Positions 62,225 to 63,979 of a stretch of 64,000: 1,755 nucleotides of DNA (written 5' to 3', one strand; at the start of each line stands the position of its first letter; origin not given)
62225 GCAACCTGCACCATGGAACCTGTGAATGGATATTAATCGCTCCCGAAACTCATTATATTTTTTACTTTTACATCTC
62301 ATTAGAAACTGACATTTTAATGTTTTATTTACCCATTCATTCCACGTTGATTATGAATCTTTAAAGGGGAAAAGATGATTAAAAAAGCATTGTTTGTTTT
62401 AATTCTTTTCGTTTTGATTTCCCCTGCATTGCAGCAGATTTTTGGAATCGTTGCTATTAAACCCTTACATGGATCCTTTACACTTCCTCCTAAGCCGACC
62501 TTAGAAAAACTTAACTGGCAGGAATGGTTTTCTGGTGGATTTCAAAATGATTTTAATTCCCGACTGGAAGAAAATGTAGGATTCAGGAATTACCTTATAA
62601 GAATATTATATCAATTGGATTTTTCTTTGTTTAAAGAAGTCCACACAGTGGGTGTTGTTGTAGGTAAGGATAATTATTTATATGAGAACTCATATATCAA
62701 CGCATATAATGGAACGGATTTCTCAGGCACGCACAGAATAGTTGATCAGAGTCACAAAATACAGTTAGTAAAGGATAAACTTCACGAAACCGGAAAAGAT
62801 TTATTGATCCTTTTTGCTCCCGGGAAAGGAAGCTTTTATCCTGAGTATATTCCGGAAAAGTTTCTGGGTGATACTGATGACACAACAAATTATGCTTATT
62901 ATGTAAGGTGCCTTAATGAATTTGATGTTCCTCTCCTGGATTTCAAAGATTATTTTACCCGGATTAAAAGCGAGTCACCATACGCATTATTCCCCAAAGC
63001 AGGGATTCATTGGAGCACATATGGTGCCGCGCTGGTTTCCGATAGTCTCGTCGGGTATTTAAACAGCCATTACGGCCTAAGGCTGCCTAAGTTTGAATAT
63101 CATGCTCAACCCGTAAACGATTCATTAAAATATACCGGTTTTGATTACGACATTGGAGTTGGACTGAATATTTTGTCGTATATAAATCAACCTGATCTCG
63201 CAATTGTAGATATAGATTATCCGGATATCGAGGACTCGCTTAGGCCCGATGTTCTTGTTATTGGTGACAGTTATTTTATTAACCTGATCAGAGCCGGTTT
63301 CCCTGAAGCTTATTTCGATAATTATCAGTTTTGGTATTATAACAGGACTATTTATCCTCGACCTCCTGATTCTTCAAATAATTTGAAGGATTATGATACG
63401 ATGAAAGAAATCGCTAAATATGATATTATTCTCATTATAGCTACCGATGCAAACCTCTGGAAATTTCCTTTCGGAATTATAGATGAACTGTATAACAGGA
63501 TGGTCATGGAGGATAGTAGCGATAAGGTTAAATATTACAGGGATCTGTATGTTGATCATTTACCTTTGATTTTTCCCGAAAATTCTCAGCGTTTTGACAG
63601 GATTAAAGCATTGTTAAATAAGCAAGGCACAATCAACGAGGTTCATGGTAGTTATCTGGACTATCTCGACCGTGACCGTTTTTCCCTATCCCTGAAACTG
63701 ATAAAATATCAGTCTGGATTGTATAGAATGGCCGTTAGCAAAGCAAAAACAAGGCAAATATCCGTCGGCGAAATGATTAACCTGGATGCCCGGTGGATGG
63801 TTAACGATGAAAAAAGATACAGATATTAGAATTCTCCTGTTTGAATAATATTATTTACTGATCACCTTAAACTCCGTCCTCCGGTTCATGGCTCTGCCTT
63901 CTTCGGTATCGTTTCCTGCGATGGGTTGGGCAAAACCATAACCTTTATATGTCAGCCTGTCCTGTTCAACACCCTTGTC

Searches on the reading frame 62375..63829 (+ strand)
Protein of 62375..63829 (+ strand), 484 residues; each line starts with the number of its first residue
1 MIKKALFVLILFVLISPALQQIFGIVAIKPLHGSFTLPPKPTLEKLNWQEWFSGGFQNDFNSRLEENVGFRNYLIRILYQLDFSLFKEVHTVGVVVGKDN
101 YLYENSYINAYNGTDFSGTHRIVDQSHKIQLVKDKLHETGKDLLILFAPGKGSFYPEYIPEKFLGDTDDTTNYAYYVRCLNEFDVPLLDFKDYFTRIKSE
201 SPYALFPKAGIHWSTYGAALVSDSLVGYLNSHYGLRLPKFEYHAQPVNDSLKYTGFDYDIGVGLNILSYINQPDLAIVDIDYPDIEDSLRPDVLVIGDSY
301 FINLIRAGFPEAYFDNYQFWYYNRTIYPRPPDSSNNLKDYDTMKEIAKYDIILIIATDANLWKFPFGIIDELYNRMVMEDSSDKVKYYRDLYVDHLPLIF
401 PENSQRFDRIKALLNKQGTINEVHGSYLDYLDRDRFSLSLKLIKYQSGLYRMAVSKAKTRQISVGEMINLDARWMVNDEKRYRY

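Call 25: find_encoding_contigs(protein=window:62375-63829:+, flank=10000, max_places=2)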
Protein window:62375-63829:+ (484 aa): 2 contigs read that carry it; 1 place shown.
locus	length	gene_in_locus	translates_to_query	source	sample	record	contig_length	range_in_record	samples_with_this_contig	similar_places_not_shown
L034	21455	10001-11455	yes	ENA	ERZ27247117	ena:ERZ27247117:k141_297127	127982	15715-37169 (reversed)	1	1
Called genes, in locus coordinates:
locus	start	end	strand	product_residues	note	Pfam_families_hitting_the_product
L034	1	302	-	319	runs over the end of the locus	PF01040:UbiA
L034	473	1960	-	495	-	-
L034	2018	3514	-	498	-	-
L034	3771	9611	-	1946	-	PF13191:AAA_16, PF13424:TPR_12, PF13424:TPR_12, PF13424:TPR_12, PF13424:TPR_12, PF13424:TPR_12, PF00515:TPR_1, PF13424:TPR_12, +18 more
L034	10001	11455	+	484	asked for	PF16822:ALGX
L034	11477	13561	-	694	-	PF07719:TPR_2 (faint), PF21033:RMD1-3 (weak), PF07676:PD40 (faint), PF00691:OmpA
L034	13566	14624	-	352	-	-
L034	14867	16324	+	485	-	PF18990:DUF5723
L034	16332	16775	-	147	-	-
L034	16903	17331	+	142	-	PF02001:DUF134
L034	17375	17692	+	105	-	PF02579:Nitro_FeMo-Co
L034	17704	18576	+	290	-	PF00142:Fer4_NifH (faint), PF01656:CbiA, PF10609:ParA (weak), PF13614:AAA_31 (weak), PF12838:Fer4_7 (faint), PF00037:Fer4, PF13187:Fer4_9 (weak), PF13237:Fer4_10 (weak), +2 more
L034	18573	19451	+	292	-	PF01656:CbiA, PF10609:ParA (faint), PF13614:AAA_31 (faint), PF00037:Fer4 (weak), PF13237:Fer4_10 (weak), PF14697:Fer4_21, PF12838:Fer4_7 (weak), PF13187:Fer4_9 (weak), +3 more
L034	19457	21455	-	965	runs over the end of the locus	PF13620:CarboxypepD_reg, PF13715:CarbopepD_reg_2, PF07715:Plug, PF00593:TonB_dep_Rec_b-barrel, PF14905:OMP_b-brl_3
